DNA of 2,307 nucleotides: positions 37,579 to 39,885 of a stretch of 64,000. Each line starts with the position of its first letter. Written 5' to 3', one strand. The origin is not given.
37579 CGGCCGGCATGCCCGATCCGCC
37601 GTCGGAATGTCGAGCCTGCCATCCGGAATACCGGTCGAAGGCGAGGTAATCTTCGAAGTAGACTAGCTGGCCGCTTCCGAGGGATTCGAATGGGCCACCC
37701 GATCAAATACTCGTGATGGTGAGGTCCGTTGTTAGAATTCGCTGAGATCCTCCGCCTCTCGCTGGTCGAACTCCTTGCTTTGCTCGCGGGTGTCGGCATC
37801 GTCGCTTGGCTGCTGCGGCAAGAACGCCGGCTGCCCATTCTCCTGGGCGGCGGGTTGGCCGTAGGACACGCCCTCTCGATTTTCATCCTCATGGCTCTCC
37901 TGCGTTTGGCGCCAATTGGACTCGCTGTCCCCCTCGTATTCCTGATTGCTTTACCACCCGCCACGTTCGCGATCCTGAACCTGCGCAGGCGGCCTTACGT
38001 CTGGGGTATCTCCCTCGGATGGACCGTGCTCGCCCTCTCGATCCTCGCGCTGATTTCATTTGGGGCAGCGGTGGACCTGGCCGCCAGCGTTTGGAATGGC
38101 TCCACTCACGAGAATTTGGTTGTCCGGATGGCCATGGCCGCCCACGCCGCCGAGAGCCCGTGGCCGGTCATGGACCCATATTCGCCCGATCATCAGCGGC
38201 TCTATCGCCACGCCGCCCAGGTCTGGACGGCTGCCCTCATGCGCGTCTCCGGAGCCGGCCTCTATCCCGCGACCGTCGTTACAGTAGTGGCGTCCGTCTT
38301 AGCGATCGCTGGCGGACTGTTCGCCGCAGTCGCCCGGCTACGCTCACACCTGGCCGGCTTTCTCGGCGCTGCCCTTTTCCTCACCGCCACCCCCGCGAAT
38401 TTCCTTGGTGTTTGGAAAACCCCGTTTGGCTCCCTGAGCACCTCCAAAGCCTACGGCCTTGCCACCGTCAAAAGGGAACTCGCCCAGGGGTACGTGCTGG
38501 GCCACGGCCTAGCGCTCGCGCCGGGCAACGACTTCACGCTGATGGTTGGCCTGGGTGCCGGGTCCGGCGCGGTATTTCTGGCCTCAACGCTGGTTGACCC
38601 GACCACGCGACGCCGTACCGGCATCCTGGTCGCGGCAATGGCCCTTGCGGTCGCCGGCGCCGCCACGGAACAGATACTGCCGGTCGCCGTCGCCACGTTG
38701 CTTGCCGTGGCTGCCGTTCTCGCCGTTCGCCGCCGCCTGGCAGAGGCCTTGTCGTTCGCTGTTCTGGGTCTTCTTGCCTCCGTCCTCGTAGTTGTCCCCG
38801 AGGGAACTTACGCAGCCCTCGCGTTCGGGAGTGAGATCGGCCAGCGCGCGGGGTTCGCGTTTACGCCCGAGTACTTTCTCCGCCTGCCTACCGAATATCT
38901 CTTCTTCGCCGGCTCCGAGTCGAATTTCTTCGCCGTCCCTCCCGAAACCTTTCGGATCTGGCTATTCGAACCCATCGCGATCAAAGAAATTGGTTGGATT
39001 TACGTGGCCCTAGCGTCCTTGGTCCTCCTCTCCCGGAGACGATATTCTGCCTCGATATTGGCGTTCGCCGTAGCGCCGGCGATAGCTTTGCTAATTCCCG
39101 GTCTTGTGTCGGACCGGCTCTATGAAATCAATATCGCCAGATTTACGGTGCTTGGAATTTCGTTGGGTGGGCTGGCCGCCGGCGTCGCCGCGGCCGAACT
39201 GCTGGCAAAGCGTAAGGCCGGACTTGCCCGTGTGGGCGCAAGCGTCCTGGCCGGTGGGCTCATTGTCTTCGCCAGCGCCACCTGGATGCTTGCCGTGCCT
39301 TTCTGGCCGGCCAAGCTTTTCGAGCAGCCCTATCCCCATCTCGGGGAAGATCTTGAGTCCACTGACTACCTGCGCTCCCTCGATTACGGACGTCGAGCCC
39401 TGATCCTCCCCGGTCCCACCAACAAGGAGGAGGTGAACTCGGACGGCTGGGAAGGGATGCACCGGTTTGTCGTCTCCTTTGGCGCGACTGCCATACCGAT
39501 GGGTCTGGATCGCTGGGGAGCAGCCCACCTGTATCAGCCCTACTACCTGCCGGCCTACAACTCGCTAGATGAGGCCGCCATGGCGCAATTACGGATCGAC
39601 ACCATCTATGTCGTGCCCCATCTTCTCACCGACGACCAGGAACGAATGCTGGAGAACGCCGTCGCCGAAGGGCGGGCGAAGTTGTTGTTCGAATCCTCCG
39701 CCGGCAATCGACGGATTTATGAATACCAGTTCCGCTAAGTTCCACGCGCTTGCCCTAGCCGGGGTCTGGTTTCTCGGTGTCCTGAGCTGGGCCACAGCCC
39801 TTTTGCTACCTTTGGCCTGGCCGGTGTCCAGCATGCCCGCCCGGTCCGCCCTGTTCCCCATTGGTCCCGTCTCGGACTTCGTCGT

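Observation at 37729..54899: Triplicated 669-693-aa polytopic membrane protein with a conserved extracytoplasmic loop motif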

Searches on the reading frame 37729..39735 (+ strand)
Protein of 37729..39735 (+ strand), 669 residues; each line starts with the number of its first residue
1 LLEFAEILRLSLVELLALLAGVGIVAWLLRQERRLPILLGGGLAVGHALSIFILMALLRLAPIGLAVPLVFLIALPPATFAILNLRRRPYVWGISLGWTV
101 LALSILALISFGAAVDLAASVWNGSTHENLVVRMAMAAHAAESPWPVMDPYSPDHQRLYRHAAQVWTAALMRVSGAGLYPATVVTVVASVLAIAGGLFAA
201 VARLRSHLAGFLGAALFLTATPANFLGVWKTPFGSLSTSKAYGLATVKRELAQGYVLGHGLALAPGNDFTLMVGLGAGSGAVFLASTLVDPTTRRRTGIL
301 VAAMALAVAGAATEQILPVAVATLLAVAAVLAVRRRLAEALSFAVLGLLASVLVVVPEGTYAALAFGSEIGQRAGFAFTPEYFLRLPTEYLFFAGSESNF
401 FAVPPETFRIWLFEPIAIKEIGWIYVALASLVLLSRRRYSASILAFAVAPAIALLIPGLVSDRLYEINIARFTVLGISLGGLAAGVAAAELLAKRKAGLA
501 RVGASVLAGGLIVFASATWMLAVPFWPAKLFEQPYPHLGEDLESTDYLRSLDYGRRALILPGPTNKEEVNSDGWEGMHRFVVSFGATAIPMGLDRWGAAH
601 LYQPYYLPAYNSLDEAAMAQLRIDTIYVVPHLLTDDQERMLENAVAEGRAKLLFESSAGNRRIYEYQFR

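Call 7: search_protein_families(library=pfam, proteins=[window:37729-39735:+], max_evalue=10)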
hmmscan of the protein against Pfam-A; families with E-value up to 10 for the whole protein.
window:37729-39735:+ (669 aa): 1 family
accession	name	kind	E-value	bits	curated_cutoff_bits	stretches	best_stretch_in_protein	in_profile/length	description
PF01127.27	Sdh_cyt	-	0.0055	17.2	25.8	1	155-219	10-76/122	Succinate dehydrogenase/Fumarate reductase transmembrane subunit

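Call 8: search_protein_families(library=ncbifam, proteins=[window:37729-39735:+], max_evalue=10)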
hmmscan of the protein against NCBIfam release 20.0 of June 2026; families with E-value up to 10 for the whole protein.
window:37729-39735:+ (669 aa): 1 family
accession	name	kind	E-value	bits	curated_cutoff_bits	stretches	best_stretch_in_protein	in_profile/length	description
NF008504.0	PRK11414.1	equivalog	0.23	11.1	225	1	442-476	60-94/221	GntR family transcriptional regulator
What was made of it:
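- On DUF2298 / PF10060: No hit for the three window proteins, even at E<=10 (calls 7, 8).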

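Call 16: find_homologous_proteins(query=window:37729-39735:+)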
Query window:37729-39735:+ (669 aa): 12 proteins with E <= 0.001 among 8000 candidates.
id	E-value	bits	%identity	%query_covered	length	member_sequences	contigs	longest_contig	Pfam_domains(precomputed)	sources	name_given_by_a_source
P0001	0.0e+0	1322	92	100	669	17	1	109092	-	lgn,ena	-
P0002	5.2e-296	1002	68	100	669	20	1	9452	-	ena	-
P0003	5.7e-286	968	67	100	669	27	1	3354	-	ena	-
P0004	4.5e-251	853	81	73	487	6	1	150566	-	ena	-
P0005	2.2e-223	762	70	74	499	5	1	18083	-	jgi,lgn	jgi:hypothetical protein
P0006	1.1e-218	746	70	75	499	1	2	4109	-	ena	-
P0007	6.5e-179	615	47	97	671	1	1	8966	-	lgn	-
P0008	1.6e-175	604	48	97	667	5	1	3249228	-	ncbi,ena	-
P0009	4.5e-169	582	68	57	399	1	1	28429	-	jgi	jgi:hypothetical protein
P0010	3.1e-160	553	44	99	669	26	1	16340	-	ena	-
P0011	3.0e-159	550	45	97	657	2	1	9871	-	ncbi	-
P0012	1.7e-156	541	45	97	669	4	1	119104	-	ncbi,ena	-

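Call 17: search_solved_structures(query=A1, max_evalue=10)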
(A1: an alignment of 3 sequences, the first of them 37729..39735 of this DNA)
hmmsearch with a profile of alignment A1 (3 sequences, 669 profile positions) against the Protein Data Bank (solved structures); distinct sequences matched with E-value up to 10: 0.

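Call 21: find_encoding_contigs(protein=P0008, flank=10000, max_places=3)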
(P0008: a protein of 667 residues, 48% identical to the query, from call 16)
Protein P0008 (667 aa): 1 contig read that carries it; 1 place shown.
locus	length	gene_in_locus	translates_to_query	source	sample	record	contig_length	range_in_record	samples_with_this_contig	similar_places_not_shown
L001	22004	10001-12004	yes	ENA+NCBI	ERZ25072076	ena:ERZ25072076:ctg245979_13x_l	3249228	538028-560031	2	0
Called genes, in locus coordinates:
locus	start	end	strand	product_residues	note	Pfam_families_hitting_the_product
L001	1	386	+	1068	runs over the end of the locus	-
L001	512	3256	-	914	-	-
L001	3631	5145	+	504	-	PF13489:Methyltransf_23, PF07021:MetW (weak), PF13847:Methyltransf_31, PF08241:Methyltransf_11, PF08242:Methyltransf_12, PF13649:Methyltransf_25, PF00535:Glycos_transf_2, PF00535:Glycos_transf_2, +1 more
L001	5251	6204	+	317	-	PF01073:3Beta_HSD (weak), PF01370:Epimerase, PF02719:Polysacc_synt_2 (faint), PF16363:GDP_Man_Dehyd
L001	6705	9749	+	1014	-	-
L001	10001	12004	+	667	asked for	-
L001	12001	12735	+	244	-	-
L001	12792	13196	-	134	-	-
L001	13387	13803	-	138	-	-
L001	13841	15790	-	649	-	-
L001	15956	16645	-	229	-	PF00535:Glycos_transf_2, PF13641:Glyco_tranf_2_3 (weak)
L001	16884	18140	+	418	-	-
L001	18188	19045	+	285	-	PF00892:EamA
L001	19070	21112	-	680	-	PF01590:GAF, PF13185:GAF_2, PF13492:GAF_3, PF01590:GAF, PF13185:GAF_2, PF13492:GAF_3, PF07536:HWE_HK, PF07568:HisKA_2, +2 more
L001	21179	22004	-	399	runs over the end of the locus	PF00091:Tubulin, PF12327:FtsZ_C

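Call 26: find_related_loci(query=A2, collection=genome_contigs, flank=10000)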
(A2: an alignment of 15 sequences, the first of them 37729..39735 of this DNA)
Query A2 (669 aa) in genome_contigs; peptide patterns used: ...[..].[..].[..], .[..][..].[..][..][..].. (x = any residue, [..] = any of these).
35 stretches matched a pattern; 8 encode a relative of the query (tblastn E <= 1e-3); 6 distinct loci.
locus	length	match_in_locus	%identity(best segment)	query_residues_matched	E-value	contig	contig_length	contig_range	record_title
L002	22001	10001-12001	68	3-669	0e+0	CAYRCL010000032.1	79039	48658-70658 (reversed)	MAG TPA_asm: uncultured Chloroflexota bacterium isolate SRP092796_co4_648 genome assembly, contig: k141_6316814, whole g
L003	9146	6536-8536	92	3-669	0e+0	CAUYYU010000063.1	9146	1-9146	MAG: Chloroflexota bacterium isolate CB27_AW.76 genome assembly, contig: Ga0310120_10005021, whole genome shotgun sequen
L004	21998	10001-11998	68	4-669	0e+0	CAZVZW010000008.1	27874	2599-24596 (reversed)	MAG TPA_asm: uncultured Chloroflexota bacterium isolate SRP308112_co1_204 genome assembly, contig: NODE_2323_length_2787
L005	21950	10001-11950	48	15-665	2e-159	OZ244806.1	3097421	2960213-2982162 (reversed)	MAG: Chloroflexota bacterium isolate 600da572-970b-48f2-b46a-9436f58df6f3 genome assembly, chromosome: 1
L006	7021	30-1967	46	19-666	2e-159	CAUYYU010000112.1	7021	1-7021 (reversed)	MAG: Chloroflexota bacterium isolate CB27_AW.76 genome assembly, contig: Ga0310120_10008005, whole genome shotgun sequen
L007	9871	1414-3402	44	2-666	5e-152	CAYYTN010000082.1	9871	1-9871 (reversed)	MAG TPA_asm: uncultured Chloroflexota bacterium isolate SRP200020_co5_47 genome assembly, contig: NODE_10750_length_9871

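Call 31: predict_structure(alignment_id=A2)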
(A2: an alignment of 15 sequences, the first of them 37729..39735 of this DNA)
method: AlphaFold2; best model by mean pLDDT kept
length: 669 residues; sequences in the alignment: 15
mean_pLDDT: 81.6   pTM: 0.87
mean pLDDT of the five models: 81.6, 77.0, 76.9, 74.9, 74.0
residues with pLDDT >= 90: 292; 70-90: 223; 50-70: 126; < 50: 28
segments of 3 or more residues with pLDDT < 50: 250-263, 390-398, 595-597
pLDDT, mean of each block of 10 residues (from residue 1): 78 94 94 94 97 92 93 96 92 91 92 81 61 79 73 58 90 87 93 96 93 93 66 55 52 39 59 92 90 84 94 86 94 90 95 81 67 66 77 47 70 87 94 84 88 90 69 88 95 78 91 88 71 66 82 85 73 57 67 57 86 93 91 92 95 93 91
secondary structure, 60 per line:
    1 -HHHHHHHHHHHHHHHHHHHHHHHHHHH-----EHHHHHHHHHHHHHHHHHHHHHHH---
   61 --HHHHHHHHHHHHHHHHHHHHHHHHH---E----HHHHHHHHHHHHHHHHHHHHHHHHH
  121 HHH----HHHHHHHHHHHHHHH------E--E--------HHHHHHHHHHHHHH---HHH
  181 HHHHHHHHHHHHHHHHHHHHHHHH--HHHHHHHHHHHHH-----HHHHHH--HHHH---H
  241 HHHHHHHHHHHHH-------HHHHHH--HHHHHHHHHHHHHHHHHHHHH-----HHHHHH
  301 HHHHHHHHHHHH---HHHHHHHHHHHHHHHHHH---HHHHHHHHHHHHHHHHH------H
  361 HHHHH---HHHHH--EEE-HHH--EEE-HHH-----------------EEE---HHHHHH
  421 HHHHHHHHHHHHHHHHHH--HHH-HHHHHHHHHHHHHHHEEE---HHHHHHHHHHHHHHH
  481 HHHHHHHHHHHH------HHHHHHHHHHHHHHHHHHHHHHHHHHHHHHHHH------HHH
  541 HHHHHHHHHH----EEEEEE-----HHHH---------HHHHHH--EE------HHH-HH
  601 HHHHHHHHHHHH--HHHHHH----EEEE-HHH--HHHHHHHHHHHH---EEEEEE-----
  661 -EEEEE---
elements in order: H2-28 H35-57 H63-87 H96-123 H128-142 H161-174 H178-204 H207-219 H225-230 H233-236 H240-253 H261-266 H269-289 H295-312 H316-333 H337-353 H360-365 H369-373 E376-378 E385-387 E409-411 H415-438 H445-459 E460-462 H466-492 H499-531 H538-550 E555-560 H566-569 H579-584 H599-612 H615-620 E625-628 H635-646 E650-655 E662-666
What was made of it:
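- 37729..39738 (+): GT-C-fold paralog 1 (669 aa); 14 predicted TM helices plus a C-terminal extracytoplasmic alpha/beta domain. AF2 model pLDDT 81.6, pTM 0.87 (call 31).
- On GT-C fold superfamily: Model pLDDT 81.6, pTM 0.87 (call 31).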

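Call 32: search_protein_representatives(alignment_id=A2)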
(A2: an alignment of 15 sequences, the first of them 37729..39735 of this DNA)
Query: 15 sequences, 669 profile positions. Proteins with E-value up to 0.001 (for the whole library): 101; up to 1e-10: 37; up to 1e-30: 17. The best 101 are listed.
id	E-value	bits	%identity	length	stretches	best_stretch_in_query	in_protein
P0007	1.8e-297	1004.9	-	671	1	1-669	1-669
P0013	2.7e-276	934.9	-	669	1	2-666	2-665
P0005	3.1e-245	832.3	-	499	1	170-666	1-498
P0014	2.3e-207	707.1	-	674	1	2-667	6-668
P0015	7.0e-163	560.1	-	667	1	4-667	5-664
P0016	4.8e-125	435.1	-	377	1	7-350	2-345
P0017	5.3e-101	355.6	-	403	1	267-666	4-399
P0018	2.6e-81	290.6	-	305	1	491-666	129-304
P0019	9.0e-78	278.9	-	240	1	2-236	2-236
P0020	2.5e-75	270.8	-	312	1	5-208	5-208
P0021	4.2e-61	223.8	-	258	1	4-244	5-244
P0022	5.6e-61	223.4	-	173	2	430-558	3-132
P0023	3.4e-55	204.3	-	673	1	9-666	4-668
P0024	1.5e-44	169.0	-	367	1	312-664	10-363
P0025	3.1e-43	164.7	-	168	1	123-217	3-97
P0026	1.5e-41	159.2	-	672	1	11-656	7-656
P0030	4.7e-20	88.1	-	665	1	10-666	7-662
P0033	5.4e-17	78.0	-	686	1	10-666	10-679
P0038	2.6e-14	69.2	-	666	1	19-651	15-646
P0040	1.3e-13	66.9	-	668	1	17-651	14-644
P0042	3.9e-13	65.3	-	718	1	12-650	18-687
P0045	5.9e-12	61.4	-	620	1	26-663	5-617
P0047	6.1e-11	58.0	-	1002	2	581-666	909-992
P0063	3.3e-08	49.0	-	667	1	16-651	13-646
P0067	4.4e-07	45.3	-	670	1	13-667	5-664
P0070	8.5e-07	44.3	-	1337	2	502-664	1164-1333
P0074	2.2e-06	43.0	-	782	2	282-662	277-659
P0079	4.0e-06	42.1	-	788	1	6-647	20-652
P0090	5.1e-05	38.4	-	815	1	20-558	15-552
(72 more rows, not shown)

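Call 34: search_protein_families(library=pfam, proteins=[P0023, P0026, P0030, P0033, P0042, P0047, P0070, P0079, P0090, P0074], max_evalue=1)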
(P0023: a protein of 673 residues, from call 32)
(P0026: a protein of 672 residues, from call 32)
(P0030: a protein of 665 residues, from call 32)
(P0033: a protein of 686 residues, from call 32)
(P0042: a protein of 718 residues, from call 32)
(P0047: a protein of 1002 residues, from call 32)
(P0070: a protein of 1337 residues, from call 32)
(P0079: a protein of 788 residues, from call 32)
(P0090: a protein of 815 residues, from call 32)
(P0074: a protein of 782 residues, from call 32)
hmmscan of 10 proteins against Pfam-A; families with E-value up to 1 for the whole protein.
P0023 (673 aa): 0 families

P0026 (672 aa): 0 families

P0030 (665 aa): 1 family
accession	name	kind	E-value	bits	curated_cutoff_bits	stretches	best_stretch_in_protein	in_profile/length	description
PF13105.11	DUF3959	-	0.4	10.4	25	0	304-331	128-155/238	Protein of unknown function (DUF3959)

P0033 (686 aa): 0 families

P0042 (718 aa): 1 family
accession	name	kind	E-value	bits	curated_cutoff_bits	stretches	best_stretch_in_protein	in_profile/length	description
PF05478.16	Prominin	-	0.023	13.3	34.3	1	206-244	458-496/799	Prominin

P0047 (1002 aa): 0 families

P0070 (1337 aa): 1 family
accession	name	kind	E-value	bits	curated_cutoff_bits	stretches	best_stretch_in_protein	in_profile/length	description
PF16841.11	CBM60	-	1.5e-05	25.8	28.2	1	438-510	14-81/91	Ca-dependent carbohydrate-binding module xylan-binding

P0079 (788 aa): 0 families

P0090 (815 aa): 1 family
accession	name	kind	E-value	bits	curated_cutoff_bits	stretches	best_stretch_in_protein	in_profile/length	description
PF23335.1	Beta-prop_IFT80_2nd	-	0.16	11.1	27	1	252-282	32-62/287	IFT80 second beta-propeller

P0074 (782 aa): 0 families

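Call 41: list_cluster_members(proteins=[P0023, P0026, P0030, P0033, P0038, P0040, P0042, P0045, P0063, P0067])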
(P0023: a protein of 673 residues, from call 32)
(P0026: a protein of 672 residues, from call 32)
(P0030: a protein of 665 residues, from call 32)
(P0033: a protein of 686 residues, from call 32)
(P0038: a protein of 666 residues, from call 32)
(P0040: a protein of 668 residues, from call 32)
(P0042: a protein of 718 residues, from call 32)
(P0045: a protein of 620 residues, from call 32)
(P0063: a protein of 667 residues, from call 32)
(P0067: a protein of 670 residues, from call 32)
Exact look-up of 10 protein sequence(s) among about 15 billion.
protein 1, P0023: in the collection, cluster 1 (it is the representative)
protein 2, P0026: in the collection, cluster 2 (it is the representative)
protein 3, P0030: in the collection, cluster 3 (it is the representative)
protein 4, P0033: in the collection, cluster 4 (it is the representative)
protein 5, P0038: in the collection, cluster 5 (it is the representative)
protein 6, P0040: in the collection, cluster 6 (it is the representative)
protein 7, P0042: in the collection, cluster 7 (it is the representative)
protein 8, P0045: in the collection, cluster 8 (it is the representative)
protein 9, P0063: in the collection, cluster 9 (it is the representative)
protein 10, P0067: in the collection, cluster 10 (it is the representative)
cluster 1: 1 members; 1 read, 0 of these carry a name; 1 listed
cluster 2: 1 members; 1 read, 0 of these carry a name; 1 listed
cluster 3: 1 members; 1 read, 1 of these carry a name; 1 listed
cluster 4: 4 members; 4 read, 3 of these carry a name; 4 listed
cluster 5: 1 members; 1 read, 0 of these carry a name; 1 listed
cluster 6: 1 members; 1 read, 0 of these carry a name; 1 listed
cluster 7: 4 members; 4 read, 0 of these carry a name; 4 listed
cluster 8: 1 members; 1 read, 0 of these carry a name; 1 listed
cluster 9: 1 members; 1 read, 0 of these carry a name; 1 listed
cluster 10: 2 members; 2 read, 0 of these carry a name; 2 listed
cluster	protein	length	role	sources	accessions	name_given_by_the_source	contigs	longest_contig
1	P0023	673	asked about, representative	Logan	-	-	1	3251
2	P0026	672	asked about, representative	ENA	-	-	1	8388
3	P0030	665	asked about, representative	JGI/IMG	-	hypothetical protein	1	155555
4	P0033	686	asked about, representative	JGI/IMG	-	hypothetical protein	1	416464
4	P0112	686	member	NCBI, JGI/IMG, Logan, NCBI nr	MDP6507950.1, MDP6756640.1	MAG: hypothetical protein QF719_00230 [Chloroflexota bacterium] | hypothetical protein | hypothetical protein [Chloroflexota bacterium]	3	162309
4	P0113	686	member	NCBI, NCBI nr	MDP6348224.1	MAG: hypothetical protein QGG58_00335 [Chloroflexota bacterium] | hypothetical protein [Chloroflexota bacterium]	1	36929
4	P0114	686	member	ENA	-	-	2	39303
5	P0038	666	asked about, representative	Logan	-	-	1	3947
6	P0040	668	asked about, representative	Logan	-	-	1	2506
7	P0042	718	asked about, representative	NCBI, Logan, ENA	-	-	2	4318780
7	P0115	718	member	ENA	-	-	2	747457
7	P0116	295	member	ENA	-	-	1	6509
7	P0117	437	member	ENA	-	-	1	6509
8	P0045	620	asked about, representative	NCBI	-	-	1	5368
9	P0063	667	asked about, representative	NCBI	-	-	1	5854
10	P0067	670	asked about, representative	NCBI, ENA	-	-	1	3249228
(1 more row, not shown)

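Call 43: search_solved_structures(query=A4, max_evalue=10, show_alignments=3)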
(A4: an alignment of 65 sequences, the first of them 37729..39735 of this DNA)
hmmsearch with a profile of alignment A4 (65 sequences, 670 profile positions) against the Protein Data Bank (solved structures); distinct sequences matched with E-value up to 10: 1.
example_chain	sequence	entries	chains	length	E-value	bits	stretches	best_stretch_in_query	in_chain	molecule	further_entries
1cd1_A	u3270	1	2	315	0.95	10.6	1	44-86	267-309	CD1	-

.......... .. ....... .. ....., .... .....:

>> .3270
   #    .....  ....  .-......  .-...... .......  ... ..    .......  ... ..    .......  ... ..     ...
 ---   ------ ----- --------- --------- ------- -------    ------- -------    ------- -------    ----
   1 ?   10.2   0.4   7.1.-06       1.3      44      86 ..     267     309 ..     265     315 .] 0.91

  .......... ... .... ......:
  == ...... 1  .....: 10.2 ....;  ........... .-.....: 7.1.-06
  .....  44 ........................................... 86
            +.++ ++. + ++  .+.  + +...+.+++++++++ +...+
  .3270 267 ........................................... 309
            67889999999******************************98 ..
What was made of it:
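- Closest known: GT-C. Different: There is no detectable sequence similarity (calls 7, 17, 43).
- Tried and rejected: PDB sequence searches with 3- and 65-sequence profiles found nothing (calls 17, 43).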

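Call 51: fold_search(model_id=the predicted structure, library=pdb)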
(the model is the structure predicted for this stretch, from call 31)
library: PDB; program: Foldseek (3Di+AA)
matches with E <= 10: 381; with E <= 0.001: 19
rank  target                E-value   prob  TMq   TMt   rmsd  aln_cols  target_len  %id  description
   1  8age_A                1.5e-06  1.00  0.41  0.42  11.5       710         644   11  Structure of yeast oligosaccharylransferase complex with acceptor peptide bound (released 2022-12-07)
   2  7oci_F                2.0e-06  1.00  0.45  0.46  10.6       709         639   10  Cryo-EM structure of yeast Ost6p containing oligosaccharyltransferase complex (released 2022-02-16)
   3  6ezn_F                2.2e-06  1.00  0.47  0.48  11.8       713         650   10  Cryo-EM structure of the yeast oligosaccharyltransferase (OST) complex (released 2018-01-17)
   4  8b6l_I                2.3e-06  1.00  0.41  0.41  16.3       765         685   11  Subtomogram average of the human Sec61-TRAP-OSTA-translocon (released 2022-12-07)
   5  9n9j_I                4.7e-06  1.00  0.40  0.39  16.0       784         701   10  Structure of a GRP94 folding intermediate engaged with a CCDC134- and FKBP11-bound secretory translocon (released 2025-11-19)
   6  6s7t_A                7.8e-06  1.00  0.35  0.34  13.3       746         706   12  Cryo-EM structure of human oligosaccharyltransferase complex OST-B (released 2019-12-18)
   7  8agb_A                1.7e-05  1.00  0.44  0.45  11.2       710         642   11  Structure of yeast oligosaccharylransferase complex with lipid-linked oligosaccharide bound (released 2022-12-07)
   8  8agc_A                2.6e-05  1.00  0.42  0.40  10.3       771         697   11  Structure of yeast oligosaccharylransferase complex with lipid-linked oligosaccharide and non-acceptor peptide bound (released 2022-12-07)
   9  6s7o_A                3.0e-05  1.00  0.41  0.42   9.9       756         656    9  Cryo-EM structure of human oligosaccharyltransferase complex OST-A (released 2019-12-18)
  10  5gmy_A                3.7e-05  1.00  0.39  0.32  14.1       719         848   11  Crystal structure of the Archaeoglobus fulgidus oligosaccharyltransferase (O29867_ARCFU) tethered with an acceptor pep (released 2017-02-01)
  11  3wak                  5.0e-05  1.00  0.39  0.32  14.1       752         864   10  Crystal structure of the Archaeoglobus fulgidus oligosaccharyltransferase (O29867_ARCFU) in the apo form (released 2013-10-30)
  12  6ftg_5                6.6e-05  1.00  0.45  0.46  12.1       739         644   10  Subtomogram average of OST-containing ribosome-translocon complexes from canine rough microsomal membranes (released 2018-03-21)
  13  8pn9_A                7.8e-05  1.00  0.34  0.34  14.6       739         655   10  Structure of human oligosaccharyltransferase OST-A complex bound to NGI-1 (released 2024-05-08)
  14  5f15                  1.6e-04  1.00  0.45  0.53  11.2       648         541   13  Crystal Structure of ArnT from Cupriavidus metallidurans bound to Undecaprenyl phosphate (released 2016-02-17)
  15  8if8_B                3.0e-04  1.00  0.46  0.49  15.0       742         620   12  Arabinosyltransferase AftA (released 2023-05-31)
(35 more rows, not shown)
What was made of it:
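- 37729..39738 (+): Foldseek STT3 E 1.5e-6 (call 51).
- On GT-C fold superfamily: Foldseek top 22 all GT-C (call 51).
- The Foldseek top 22 are all GT-C (call 51). The best Foldseek hits are STT3 and AglB (call 51).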
